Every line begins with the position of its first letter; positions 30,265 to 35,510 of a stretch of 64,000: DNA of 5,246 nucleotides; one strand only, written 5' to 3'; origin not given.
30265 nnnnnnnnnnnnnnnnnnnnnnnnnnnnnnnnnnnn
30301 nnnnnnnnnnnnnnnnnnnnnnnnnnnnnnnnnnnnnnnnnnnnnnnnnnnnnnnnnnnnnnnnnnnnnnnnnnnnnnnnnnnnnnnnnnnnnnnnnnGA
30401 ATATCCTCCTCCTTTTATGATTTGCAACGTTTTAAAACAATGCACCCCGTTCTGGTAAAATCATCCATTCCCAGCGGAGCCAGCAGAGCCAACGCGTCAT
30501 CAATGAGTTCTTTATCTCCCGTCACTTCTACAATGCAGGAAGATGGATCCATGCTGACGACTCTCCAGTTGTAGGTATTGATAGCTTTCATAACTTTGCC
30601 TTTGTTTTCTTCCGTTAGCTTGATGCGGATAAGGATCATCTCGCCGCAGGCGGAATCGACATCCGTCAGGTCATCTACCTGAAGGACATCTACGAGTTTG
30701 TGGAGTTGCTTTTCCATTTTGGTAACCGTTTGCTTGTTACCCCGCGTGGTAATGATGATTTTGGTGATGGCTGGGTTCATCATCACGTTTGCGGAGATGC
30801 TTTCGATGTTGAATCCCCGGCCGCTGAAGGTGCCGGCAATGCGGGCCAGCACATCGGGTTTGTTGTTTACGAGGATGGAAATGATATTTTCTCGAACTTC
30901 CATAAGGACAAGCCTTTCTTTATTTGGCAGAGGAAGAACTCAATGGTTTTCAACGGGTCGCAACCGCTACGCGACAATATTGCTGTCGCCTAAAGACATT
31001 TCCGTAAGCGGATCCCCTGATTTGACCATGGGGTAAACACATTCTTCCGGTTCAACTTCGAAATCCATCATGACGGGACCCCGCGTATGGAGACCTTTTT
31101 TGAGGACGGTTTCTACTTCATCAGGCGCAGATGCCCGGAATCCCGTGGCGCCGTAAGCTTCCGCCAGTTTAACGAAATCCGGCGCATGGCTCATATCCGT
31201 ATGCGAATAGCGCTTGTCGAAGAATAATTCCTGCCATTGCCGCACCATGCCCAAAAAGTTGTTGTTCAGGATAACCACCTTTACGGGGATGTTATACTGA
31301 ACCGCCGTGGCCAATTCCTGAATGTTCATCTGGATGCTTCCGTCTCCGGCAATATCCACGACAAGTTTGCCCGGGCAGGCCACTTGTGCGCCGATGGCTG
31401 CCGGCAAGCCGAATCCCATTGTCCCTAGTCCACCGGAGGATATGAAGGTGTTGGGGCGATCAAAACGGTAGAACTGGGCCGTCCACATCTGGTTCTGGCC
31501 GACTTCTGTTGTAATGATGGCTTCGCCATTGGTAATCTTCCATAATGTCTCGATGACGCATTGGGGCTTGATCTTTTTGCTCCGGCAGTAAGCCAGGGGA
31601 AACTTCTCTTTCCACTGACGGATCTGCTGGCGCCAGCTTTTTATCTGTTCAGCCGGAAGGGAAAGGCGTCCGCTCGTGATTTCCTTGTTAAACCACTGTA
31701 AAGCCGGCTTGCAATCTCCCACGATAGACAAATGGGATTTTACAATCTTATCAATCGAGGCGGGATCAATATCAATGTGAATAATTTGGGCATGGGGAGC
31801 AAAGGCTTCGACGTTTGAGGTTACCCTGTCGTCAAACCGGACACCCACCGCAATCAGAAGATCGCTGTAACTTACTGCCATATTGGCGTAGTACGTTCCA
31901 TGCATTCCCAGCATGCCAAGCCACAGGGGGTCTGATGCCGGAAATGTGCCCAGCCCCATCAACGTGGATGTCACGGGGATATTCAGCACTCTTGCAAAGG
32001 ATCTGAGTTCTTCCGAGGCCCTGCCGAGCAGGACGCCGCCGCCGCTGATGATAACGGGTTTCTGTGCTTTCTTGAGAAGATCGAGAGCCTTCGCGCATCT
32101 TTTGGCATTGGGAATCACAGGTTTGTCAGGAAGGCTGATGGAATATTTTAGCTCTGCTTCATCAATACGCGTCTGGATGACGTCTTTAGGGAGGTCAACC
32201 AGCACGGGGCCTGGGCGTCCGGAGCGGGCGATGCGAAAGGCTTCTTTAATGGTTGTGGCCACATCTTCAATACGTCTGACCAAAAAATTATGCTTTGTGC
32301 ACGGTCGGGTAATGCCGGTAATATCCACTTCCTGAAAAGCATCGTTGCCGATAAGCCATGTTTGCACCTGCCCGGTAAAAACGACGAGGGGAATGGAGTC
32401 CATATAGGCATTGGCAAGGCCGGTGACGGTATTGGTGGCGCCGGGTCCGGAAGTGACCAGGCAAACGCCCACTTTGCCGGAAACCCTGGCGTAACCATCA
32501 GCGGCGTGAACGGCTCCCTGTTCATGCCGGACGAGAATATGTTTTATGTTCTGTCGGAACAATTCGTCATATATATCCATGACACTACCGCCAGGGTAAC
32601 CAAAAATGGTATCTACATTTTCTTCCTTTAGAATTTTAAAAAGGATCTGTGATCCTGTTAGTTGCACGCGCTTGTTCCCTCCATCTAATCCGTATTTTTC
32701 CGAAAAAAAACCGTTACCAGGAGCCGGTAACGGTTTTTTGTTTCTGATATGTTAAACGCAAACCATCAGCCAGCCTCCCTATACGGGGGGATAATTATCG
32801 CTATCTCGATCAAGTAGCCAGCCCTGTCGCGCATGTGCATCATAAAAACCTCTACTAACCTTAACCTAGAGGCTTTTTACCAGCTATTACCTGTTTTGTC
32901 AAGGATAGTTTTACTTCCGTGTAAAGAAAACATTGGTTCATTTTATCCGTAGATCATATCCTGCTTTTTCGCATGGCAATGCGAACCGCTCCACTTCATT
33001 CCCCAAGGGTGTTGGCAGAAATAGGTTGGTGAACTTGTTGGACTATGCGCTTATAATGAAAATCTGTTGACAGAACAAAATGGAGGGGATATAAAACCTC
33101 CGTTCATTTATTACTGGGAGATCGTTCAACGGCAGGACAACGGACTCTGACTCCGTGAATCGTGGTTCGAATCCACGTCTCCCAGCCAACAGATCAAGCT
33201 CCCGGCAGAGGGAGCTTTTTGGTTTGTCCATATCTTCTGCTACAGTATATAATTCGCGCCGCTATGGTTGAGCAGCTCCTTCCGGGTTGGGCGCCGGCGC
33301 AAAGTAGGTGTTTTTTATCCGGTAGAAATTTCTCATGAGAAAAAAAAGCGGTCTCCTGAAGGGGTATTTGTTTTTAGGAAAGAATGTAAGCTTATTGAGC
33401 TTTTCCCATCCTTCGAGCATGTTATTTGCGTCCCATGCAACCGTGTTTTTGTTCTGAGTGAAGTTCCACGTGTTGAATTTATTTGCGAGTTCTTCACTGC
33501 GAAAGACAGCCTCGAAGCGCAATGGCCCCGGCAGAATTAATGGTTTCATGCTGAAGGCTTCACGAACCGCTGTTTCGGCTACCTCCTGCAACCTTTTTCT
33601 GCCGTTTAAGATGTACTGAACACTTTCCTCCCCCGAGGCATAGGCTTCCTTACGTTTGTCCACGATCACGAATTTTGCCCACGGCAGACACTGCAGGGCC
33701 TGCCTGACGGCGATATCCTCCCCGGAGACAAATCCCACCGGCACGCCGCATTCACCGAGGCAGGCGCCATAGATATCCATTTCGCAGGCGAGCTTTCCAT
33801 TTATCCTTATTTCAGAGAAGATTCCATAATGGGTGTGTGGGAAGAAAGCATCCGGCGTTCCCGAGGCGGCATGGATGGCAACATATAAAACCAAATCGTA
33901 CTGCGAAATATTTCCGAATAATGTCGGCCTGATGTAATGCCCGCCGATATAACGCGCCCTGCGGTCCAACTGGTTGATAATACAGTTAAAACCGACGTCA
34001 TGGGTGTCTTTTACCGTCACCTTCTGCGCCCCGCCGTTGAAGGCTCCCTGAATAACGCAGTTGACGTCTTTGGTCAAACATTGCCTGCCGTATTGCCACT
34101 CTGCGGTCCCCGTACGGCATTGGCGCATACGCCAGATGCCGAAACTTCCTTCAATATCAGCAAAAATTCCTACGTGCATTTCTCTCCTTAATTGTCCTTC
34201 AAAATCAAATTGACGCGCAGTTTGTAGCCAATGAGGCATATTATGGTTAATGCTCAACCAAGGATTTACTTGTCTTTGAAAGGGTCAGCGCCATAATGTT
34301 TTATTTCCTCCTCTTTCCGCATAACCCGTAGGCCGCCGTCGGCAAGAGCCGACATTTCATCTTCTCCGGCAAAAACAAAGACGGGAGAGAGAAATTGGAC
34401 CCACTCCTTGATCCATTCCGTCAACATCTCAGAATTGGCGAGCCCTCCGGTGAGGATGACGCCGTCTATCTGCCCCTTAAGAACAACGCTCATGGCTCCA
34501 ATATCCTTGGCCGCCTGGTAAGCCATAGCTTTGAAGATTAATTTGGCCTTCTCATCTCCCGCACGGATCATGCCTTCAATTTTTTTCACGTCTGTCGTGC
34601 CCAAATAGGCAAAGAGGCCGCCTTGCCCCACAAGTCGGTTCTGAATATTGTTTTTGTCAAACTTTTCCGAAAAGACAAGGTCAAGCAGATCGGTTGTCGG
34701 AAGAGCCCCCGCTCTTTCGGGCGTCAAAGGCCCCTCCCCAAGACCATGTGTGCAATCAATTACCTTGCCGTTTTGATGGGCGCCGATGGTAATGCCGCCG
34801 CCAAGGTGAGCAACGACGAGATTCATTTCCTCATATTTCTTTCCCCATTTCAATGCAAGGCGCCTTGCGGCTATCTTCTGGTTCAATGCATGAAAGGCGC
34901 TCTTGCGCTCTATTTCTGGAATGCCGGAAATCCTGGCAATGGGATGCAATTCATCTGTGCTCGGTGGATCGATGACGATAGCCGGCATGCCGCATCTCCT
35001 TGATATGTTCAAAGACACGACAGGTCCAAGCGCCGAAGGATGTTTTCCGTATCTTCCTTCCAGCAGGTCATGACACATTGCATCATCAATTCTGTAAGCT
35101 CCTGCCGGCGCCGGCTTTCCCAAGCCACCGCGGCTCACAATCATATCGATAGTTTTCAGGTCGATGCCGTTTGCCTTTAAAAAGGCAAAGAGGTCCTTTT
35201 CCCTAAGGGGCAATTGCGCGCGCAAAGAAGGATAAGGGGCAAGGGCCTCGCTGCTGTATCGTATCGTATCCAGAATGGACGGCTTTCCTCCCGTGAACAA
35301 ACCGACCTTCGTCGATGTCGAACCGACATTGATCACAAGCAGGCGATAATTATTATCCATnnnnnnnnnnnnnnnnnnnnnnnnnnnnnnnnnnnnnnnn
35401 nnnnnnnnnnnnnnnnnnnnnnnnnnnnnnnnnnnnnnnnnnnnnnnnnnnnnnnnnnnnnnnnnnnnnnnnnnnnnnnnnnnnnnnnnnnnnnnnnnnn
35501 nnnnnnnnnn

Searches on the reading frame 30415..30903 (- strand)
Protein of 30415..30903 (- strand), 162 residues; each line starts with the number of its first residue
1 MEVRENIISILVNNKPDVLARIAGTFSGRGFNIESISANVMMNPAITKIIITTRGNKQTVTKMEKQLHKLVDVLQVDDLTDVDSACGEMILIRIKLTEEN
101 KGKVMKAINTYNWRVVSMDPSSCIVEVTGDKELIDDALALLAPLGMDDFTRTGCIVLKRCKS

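Call 10: search_protein_families(library=pfam, proteins=[window:30415-30903:-])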
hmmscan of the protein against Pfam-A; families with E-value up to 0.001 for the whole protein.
window:30415-30903:- (162 aa): 4 families
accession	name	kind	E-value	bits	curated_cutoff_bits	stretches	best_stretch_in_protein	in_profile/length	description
PF22629.2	ACT_AHAS_ss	-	5.2e-17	62.2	27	1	8-75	1-67/67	AHAS small subunit-like ACT domain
PF10369.15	ALS_ss_C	-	6.7e-17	61.7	23.2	1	88-159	2-73/74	Small subunit of acetolactate synthase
PF13710.12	ACT_5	-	6.8e-12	45.5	27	1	15-76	2-62/62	ACT domain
PF01842.31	ACT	-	7.1e-07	29.3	27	1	7-71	2-65/66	ACT domain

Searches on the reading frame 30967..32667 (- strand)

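Call 8: search_protein_families(library=pfam, proteins=[window:30967-32667:-])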
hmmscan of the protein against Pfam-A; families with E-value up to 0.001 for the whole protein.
window:30967-32667:- (566 aa): 3 families
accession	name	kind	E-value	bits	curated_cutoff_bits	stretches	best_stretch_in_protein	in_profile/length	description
PF02775.26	TPP_enzyme_C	-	2.3e-59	200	21.9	1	389-535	2-150/151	Thiamine pyrophosphate enzyme, C-terminal TPP binding domain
PF00205.28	TPP_enzyme_M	-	1.2e-49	168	30.4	1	192-324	2-135/137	Thiamine pyrophosphate enzyme, central domain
PF02776.23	TPP_enzyme_N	-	1e-43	148.3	26.8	1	4-118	2-118/119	Thiamine pyrophosphate enzyme, N-terminal TPP binding domain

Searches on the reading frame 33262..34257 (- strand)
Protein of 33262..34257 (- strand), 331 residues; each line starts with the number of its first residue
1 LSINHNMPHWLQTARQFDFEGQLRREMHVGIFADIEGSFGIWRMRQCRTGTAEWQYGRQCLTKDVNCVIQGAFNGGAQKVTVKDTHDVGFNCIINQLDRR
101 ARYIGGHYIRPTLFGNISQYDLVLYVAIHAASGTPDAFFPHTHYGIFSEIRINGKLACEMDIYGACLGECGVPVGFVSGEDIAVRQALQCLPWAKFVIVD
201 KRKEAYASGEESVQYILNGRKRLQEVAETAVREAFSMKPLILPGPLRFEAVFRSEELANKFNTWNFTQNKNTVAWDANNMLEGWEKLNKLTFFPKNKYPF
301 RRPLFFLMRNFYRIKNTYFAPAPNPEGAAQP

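Call 8: search_protein_families(library=pfam, proteins=[window:33262-34257:-])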
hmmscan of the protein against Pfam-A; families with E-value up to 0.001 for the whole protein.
window:33262-34257:- (331 aa): 1 family
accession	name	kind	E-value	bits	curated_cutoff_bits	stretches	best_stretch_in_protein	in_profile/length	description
PF04951.18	Peptidase_M55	-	6.8e-54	183.5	25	1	27-285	1-260/264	D-aminopeptidase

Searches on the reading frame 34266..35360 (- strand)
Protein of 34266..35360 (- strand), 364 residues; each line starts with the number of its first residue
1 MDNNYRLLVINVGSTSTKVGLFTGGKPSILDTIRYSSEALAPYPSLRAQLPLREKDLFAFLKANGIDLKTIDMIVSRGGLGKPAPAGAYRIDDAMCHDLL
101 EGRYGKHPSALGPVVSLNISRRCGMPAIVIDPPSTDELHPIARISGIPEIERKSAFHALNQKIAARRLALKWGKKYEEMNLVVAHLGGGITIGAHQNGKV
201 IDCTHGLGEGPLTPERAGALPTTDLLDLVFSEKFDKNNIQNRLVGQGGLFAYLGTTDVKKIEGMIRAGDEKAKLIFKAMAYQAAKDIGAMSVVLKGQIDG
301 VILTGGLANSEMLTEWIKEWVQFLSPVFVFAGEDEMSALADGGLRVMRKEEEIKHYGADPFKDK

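Call 8: search_protein_families(library=pfam, proteins=[window:34266-35360:-])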
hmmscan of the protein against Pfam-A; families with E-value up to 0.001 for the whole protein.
window:34266-35360:- (364 aa): 3 families
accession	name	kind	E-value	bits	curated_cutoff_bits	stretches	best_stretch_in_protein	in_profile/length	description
PF00871.23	Acetate_kinase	-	3.1e-20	72.6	22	1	152-318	173-344/392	Acetokinase family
PF01869.26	BcrAD_BadFG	-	0.0001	22.4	31.5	0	265-321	188-244/271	BadF/BadG/BcrA/BcrD ATPase family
PF00480.26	ROK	-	0.00053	20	22.9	0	171-321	114-258/294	ROK family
